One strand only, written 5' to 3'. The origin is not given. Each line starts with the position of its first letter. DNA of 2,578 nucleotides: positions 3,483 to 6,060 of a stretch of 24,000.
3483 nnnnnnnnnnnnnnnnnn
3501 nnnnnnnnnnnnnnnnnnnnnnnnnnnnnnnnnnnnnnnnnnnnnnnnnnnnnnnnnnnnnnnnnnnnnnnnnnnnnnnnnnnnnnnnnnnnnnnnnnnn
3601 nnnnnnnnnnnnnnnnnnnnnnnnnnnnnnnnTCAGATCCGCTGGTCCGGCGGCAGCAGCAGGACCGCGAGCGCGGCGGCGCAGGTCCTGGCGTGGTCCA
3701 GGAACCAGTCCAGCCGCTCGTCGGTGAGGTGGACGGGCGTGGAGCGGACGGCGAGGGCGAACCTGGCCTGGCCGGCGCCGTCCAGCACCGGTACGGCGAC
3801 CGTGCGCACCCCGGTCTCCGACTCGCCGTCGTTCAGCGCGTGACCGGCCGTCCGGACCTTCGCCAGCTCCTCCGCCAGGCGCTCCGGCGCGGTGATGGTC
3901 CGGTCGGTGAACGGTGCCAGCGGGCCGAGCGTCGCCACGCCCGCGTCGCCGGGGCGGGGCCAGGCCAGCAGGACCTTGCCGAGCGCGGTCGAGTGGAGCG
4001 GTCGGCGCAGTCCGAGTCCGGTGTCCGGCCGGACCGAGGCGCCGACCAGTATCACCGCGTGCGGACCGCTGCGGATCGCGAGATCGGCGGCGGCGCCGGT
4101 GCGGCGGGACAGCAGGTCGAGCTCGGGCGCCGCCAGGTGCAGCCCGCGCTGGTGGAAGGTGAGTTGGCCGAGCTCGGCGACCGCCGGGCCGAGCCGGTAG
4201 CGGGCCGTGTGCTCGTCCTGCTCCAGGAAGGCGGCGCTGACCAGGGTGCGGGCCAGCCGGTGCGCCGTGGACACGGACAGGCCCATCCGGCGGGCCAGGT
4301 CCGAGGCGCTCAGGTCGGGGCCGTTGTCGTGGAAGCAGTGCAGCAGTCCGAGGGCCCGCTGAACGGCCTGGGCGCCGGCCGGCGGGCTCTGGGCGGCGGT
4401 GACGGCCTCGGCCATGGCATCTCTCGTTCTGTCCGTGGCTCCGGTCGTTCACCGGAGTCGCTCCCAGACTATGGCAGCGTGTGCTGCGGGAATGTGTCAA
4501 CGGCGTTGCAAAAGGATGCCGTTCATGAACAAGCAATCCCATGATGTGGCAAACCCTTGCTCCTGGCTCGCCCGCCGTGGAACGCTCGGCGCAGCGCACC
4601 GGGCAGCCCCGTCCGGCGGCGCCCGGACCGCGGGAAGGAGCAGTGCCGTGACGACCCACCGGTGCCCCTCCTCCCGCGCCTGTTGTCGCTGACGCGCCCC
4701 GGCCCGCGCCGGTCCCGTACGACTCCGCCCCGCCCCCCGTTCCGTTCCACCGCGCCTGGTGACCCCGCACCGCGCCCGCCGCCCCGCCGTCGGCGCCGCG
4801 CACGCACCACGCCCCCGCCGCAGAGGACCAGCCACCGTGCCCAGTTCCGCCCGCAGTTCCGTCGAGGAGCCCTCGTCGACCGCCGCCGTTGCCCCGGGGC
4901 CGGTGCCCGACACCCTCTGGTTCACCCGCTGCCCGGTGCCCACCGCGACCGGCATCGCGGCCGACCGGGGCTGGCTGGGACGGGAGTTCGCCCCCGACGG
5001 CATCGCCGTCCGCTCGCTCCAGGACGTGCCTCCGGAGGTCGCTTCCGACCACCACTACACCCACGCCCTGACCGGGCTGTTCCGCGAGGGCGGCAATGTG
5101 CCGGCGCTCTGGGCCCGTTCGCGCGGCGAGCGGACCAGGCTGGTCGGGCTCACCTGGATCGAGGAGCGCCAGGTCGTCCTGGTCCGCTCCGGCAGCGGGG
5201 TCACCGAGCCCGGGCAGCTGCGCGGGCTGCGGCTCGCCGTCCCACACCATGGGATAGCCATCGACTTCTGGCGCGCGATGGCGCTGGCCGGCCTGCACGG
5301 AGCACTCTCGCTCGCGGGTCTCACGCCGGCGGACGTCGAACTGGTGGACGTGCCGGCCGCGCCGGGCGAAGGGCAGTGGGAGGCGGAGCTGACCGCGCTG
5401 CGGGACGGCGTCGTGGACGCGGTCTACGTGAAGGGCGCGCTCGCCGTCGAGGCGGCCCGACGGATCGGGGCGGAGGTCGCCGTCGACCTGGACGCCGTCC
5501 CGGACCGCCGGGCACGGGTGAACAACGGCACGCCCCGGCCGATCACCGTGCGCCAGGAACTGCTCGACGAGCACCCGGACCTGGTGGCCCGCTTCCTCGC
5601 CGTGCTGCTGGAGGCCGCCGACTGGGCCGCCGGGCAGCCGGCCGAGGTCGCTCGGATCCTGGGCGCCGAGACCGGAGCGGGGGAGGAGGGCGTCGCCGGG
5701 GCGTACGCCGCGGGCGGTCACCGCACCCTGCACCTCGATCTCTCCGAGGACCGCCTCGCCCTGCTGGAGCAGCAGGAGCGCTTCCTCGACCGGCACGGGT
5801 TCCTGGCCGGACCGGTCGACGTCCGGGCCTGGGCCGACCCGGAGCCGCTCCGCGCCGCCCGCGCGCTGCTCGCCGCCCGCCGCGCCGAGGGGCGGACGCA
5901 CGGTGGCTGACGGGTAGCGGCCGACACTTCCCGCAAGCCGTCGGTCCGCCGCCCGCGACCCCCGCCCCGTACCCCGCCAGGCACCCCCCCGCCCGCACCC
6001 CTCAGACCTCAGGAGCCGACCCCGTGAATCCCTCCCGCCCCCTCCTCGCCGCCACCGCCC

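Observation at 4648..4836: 14-codon Cys-Cys leader ORF ahead of the sulfonate-scavenging operon: candidate cysteine-sensing attenuator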

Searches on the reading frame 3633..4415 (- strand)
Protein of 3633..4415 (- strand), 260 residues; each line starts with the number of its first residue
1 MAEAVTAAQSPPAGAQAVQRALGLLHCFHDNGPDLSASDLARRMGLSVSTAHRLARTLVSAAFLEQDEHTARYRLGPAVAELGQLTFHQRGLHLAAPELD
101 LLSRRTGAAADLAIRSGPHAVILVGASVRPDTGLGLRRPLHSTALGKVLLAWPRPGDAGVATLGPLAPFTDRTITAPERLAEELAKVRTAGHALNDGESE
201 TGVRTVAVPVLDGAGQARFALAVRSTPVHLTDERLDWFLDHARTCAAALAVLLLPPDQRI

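Call 6: search_protein_families(library=pfam, proteins=[window:3633-4415:-], max_evalue=0.001)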
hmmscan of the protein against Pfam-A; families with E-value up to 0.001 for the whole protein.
window:3633-4415:- (260 aa): 5 families
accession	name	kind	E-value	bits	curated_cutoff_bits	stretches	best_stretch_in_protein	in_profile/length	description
PF01614.24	IclR_C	-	1e-29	103.7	24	1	93-249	11-172/174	Bacterial transcriptional regulator IclR C-terminal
PF09339.16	HTH_IclR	-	3.4e-14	52.8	22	1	17-68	1-52/52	IclR helix-turn-helix domain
PF12802.13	MarR_2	-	5.5e-06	26.9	27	1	23-72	9-60/61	MarR family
PF08100.18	Dimerisation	-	7.4e-06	26.1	25.6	1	22-77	28-85/93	O-methyltransferase dimerisation domain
PF01047.28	MarR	-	0.00032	21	24.6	1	24-65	8-48/59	MarR family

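Call 35: search_protein_families(library=ncbifam, proteins=[window:3633-4415:-], max_evalue=0.01)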
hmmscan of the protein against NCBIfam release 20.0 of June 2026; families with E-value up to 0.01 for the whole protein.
window:3633-4415:- (260 aa): 8 families
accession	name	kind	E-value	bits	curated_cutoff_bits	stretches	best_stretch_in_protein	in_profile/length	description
TIGR02431.1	pcaR_pcaU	subfamily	7.8e-35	120.4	284.75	1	16-235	6-229/248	beta-ketoadipate pathway transcriptional regulators, PcaR/PcaU/PobR family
NF045644.1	TransRegBhcR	equivalog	3.9e-34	118.2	350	1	8-250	15-262/267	HTH-type transcriptional regulator BhcR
NF011671.1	PRK15090.1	equivalog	2e-25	89.5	275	1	13-248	8-248/256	DNA-binding transcriptional regulator KdgR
NF007548.0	PRK10163.1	equivalog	3.5e-21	75.5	406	1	13-235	19-247/271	HTH-type transcriptional repressor AllR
NF008601.2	PRK11569.1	equivalog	2.7e-19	69.4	380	1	6-235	16-254/276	glyoxylate bypass operon transcriptional repressor IclR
NF007339.0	PRK09834.1-1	equivalog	3e-09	36.6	299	1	6-213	11-226/271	DNA-binding transcriptional regulator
NF007342.0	PRK09834.1-4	equivalog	6e-08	32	251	1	12-215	8-218/263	DNA-binding transcriptional regulator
NF007341.0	PRK09834.1-3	equivalog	8.9e-05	21.7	269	1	18-123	10-117/274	DNA-binding transcriptional regulator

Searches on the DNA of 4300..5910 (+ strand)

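Call 4: search_rna_families(source=window, start=4300, end=5000, threshold=evalue, max_evalue=10)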
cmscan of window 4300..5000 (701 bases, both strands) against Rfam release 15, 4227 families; matches with E-value up to 10: 1.
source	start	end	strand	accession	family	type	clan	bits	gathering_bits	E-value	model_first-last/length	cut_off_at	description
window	4324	4389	+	RF01811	PtaRNA1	Gene; antitoxin;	-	13.5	47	8.8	1-72/72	no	Plasmid transferred anti-sense RNA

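Call 66: search_rna_families(sources=[L067, L075, L074, L077, L018, L050], threshold=gathering)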
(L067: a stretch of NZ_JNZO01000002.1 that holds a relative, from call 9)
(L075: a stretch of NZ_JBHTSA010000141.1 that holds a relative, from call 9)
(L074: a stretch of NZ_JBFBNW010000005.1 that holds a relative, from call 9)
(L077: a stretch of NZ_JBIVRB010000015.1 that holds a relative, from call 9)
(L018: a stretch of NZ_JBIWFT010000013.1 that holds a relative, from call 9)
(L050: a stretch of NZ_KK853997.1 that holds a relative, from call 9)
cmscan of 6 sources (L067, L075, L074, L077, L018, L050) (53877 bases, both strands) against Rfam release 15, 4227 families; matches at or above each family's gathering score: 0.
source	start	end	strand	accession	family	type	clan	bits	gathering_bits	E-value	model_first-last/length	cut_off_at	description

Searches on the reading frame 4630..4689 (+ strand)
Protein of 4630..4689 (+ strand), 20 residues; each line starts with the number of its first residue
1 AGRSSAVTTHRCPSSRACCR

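Call 21: search_protein_families(library=ncbifam, proteins=[window:4630-4689:+], max_evalue=10)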
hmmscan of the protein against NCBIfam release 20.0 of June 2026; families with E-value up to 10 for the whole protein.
seq(20 aa): 0 families

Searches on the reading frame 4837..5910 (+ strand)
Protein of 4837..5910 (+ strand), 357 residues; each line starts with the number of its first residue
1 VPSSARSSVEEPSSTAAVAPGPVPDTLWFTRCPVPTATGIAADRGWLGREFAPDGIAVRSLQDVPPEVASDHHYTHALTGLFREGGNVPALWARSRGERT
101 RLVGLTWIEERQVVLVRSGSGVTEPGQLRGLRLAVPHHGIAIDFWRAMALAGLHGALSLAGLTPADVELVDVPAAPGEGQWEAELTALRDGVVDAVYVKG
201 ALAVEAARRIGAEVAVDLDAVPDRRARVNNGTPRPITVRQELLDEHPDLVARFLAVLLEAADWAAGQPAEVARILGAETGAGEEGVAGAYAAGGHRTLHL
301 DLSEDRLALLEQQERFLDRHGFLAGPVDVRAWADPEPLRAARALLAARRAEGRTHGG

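Call 6: search_protein_families(library=pfam, proteins=[window:4837-5910:+], max_evalue=0.001)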
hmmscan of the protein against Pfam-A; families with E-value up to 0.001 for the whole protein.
window:4837-5910:+ (357 aa): 1 family
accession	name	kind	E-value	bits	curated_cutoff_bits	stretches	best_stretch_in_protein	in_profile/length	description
PF09084.16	NMT1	-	1.5e-08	35.2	20.5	1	91-270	54-215/216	NMT1/THI5 like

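Call 7: find_homologous_proteins(query=window:4837-5910:+, max_evalue=1e-10)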
Query window:4837-5910:+ (357 aa): 1771 proteins with E <= 1e-10 among 8000 candidates; the best 120 are listed.
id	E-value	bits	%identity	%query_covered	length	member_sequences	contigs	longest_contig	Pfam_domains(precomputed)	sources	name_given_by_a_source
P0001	1.8e-219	746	97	100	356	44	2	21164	PF09084.17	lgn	-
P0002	6.9e-195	665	91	93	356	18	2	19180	PF09084.17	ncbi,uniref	ncbi:ABC transporter substrate-binding protein [Kitasatospora sp. NPDC059463]|uniref:ABC transporter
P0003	9.9e-195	665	87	100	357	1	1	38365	PF09084.17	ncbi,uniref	ncbi:ABC transporter substrate-binding protein [Kitasatospora sp. NPDC056327]|uniref:ABC transporter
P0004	9.4e-186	635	83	100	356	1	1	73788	PF09084.17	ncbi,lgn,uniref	ncbi:ABC transporter substrate-binding protein [Kitasatospora sp. NPDC093806]|uniref:ABC transporter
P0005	7.8e-181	619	86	87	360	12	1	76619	PF09084.17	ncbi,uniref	ncbi:ABC transporter substrate-binding protein [Kitasatospora sp. NPDC059973]|uniref:ABC transporter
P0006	4.9e-180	616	87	88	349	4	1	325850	PF09084.17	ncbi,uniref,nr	ncbi:ABC transporter substrate-binding protein [Streptomyces sp. BE20]|uniref:ABC transporter substr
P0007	8.1e-180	616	82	99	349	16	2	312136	PF09084.17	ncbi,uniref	ncbi:ABC transporter substrate-binding protein [Kitasatospora sp. NPDC001309]|uniref:ABC transporter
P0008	2.8e-178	611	81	99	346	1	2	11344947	PF09084.17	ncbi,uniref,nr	ncbi:ABC transporter substrate-binding protein [Streptomyces sp. CB01881]|uniref:ABC transporter sub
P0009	7.1e-177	606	82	99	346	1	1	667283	PF09084.17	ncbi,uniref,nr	ncbi:ABC transporter substrate-binding protein [Kitasatospora sp. RG8]|uniref:ABC transporter substr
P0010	1.4e-176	605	82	99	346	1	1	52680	PF09084.17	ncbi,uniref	ncbi:ABC transporter substrate-binding protein [Kitasatospora sp. NPDC056181]|uniref:ABC transporter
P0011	2.2e-175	601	80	99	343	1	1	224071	PF09084.17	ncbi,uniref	ncbi:ABC transporter substrate-binding protein [Kitasatospora sp. NPDC058170]|uniref:ABC transporter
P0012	6.1e-175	600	81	100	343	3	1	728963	PF09084.17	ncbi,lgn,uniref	ncbi:ABC transporter substrate-binding protein [Kitasatospora sp. NPDC048239]|uniref:ABC transporter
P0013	2.9e-174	597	83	93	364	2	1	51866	PF09084.17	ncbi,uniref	ncbi:ABC transporter substrate-binding protein [Kitasatospora sp. NPDC036755]|uniref:ABC transporter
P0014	4.1e-174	597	80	99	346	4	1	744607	PF09084.17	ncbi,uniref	ncbi:ABC transporter substrate-binding protein [Kitasatospora sp. NPDC088548]|uniref:ABC transporter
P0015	1.1e-173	595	84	90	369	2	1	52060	PF09084.17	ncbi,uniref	ncbi:ABC transporter substrate-binding protein [Kitasatospora sp. NPDC056783]|uniref:ABC transporter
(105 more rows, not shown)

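Call 9: find_related_loci(query=window:4837-5910:+, collection=genome_contigs, flank=4000)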
Query window:4837-5910:+ (357 aa) in genome_contigs; peptide patterns used: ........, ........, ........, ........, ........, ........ (x = any residue, [..] = any of these).
484 stretches matched a pattern; 225 encode a relative of the query (tblastn E <= 1e-3); the best 80 are kept; 80 distinct loci.
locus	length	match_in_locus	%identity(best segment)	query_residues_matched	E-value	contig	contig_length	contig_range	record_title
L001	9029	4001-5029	95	13-356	0e+0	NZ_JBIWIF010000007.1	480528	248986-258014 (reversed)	Kitasatospora sp. NPDC094019 NPDC094019_196_B1.ctg-0007, whole genome shotgun sequence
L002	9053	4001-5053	88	8-357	0e+0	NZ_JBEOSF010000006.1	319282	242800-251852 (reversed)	Kitasatospora sp. NPDC097605 NPDC097605_268_D4.ctg-0006, whole genome shotgun sequence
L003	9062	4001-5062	93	2-356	0e+0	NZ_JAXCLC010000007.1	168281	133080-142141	Kitasatospora purpeofusca strain SeTe27 7, whole genome shotgun sequence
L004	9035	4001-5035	88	13-356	0e+0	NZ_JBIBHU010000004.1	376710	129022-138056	Kitasatospora sp. NPDC008115 NPDC008115_172_F6.ctg-0004, whole genome shotgun sequence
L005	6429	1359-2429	87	1-357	0e+0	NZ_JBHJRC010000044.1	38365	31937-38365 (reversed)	Kitasatospora sp. NPDC056327 NPDC056327_T9_C3.ctg-0044, whole genome shotgun sequence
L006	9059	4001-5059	83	2-357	0e+0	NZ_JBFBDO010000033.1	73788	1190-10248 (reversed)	Kitasatospora sp. NPDC093806 NPDC093806_177_A2.ctg-0033, whole genome shotgun sequence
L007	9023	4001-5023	90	16-357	0e+0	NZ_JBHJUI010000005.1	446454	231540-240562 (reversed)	Kitasatospora sp. NPDC056184 NPDC056184_T7_C6.ctg-0005, whole genome shotgun sequence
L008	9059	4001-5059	86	3-356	0e+0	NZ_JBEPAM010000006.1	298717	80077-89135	Kitasatospora sp. NPDC001527 NPDC001527_79_B5.ctg-0006, whole genome shotgun sequence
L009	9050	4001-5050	87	8-356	0e+0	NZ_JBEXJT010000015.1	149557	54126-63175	Kitasatospora sp. NPDC004723 NPDC004723_8_H1.ctg-0015, whole genome shotgun sequence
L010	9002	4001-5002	91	24-357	0e+0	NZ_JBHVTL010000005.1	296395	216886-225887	Kitasatospora sp. NPDC058115 NPDC058115_T29_G10.ctg-0005, whole genome shotgun sequence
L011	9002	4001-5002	90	24-357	0e+0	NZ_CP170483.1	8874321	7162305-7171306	Kitasatospora purpeofusca strain ZZ-48 chromosome, complete genome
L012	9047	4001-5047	87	12-357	1e-176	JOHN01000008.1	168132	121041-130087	Streptomyces sp. NRRL F-6131 contig8.1, whole genome shotgun sequence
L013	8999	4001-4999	90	25-357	9e-176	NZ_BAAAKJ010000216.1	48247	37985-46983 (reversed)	Kitasatospora putterlickiae strain JCM 12393 sequence216, whole genome shotgun sequence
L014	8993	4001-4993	82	1-339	6e-175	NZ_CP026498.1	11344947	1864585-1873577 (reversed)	Streptomyces sp. CB01881 chromosome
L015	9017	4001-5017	80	7-345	1e-174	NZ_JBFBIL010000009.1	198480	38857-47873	Kitasatospora sp. NPDC088351 NPDC088351_187_D5.ctg-0009, whole genome shotgun sequence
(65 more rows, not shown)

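Call 35: search_protein_families(library=ncbifam, proteins=[window:4837-5910:+], max_evalue=0.01)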
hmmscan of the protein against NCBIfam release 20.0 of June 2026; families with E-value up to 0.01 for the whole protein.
window:4837-5910:+ (357 aa): 2 families
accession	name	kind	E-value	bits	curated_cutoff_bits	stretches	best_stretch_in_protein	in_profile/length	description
TIGR01728.1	SsuA_fam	subfamily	5.7e-17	61.9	163.5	1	86-335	58-286/290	aliphatic sulfonate ABC transporter substrate-binding protein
TIGR01729.1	taurine_ABC_bnd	equivalog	0.0017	17.9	304.25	1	108-262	78-212/300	taurine ABC transporter substrate-binding protein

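Call 75: search_solved_structures(query=window:4837-5910:+, max_evalue=0.001)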
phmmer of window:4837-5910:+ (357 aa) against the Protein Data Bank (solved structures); distinct sequences matched with E-value up to 0.001: 2.
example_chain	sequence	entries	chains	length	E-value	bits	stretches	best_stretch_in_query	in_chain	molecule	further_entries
2de2_A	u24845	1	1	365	4e-16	62.3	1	11-339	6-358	DIBENZOTHIOPHENE DESULFURIZATION ENZYME B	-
2de3_A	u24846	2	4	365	1.3e-14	57.3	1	11-339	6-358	DIBENZOTHIOPHENE DESULFURIZATION ENZYME B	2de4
